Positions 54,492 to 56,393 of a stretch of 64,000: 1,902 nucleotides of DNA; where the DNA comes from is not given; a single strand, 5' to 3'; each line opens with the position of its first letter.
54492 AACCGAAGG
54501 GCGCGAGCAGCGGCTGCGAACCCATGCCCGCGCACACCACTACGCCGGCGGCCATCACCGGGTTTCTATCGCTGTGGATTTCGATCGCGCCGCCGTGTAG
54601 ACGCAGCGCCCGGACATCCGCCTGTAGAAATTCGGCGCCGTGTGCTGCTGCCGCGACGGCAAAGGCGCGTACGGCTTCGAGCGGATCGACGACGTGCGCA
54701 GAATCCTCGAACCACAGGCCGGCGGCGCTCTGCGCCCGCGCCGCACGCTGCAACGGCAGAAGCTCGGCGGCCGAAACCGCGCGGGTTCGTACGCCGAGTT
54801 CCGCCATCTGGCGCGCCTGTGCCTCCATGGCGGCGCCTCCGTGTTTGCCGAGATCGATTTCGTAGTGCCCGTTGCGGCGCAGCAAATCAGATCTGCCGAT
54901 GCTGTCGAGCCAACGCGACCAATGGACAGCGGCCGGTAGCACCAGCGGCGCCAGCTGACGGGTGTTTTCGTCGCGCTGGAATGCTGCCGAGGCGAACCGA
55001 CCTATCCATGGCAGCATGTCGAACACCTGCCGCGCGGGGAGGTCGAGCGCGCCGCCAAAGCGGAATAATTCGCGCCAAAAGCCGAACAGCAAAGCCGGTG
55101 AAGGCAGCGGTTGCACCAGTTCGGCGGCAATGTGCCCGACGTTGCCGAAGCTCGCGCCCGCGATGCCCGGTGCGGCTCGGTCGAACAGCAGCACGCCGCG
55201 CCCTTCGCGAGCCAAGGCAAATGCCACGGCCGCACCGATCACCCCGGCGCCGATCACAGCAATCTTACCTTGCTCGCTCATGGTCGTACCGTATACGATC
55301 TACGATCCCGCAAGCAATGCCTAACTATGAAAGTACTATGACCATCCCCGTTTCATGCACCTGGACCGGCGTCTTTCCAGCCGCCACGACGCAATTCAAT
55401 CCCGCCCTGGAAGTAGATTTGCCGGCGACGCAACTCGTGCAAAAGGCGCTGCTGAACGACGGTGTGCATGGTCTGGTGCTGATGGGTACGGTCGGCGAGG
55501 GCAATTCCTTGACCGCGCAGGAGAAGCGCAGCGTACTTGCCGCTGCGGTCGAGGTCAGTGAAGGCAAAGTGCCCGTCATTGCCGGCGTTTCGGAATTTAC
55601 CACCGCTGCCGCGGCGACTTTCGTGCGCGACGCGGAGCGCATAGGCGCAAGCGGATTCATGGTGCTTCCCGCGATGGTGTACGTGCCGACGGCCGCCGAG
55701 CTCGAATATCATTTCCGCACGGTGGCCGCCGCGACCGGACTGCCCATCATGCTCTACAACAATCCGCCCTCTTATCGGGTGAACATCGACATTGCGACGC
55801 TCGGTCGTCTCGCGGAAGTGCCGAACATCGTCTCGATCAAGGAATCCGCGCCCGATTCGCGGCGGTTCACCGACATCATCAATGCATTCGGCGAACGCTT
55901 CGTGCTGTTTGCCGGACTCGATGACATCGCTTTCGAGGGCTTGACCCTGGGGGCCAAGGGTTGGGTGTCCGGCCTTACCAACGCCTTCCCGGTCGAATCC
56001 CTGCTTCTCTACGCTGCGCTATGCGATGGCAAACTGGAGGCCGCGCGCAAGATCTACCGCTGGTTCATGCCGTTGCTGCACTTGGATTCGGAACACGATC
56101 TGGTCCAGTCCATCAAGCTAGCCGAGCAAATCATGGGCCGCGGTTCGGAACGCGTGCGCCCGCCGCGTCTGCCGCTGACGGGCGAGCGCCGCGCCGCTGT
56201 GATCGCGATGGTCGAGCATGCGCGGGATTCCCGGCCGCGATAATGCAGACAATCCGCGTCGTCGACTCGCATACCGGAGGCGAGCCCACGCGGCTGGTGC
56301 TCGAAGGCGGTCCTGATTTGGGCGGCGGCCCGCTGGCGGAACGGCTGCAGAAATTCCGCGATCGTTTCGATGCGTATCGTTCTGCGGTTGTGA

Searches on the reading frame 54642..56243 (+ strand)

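Call 63: search_protein_families(library=pfam, max_evalue=0.00001, proteins=[window:54642-56243:+])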
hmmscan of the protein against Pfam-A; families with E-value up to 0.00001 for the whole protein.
window:54642-56243:+ (533 aa): 1 family
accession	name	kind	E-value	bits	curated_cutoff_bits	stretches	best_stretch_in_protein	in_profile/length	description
PF00701.28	DHDPS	-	2e-55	188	22.1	1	242-526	3-288/289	Dihydrodipicolinate synthetase family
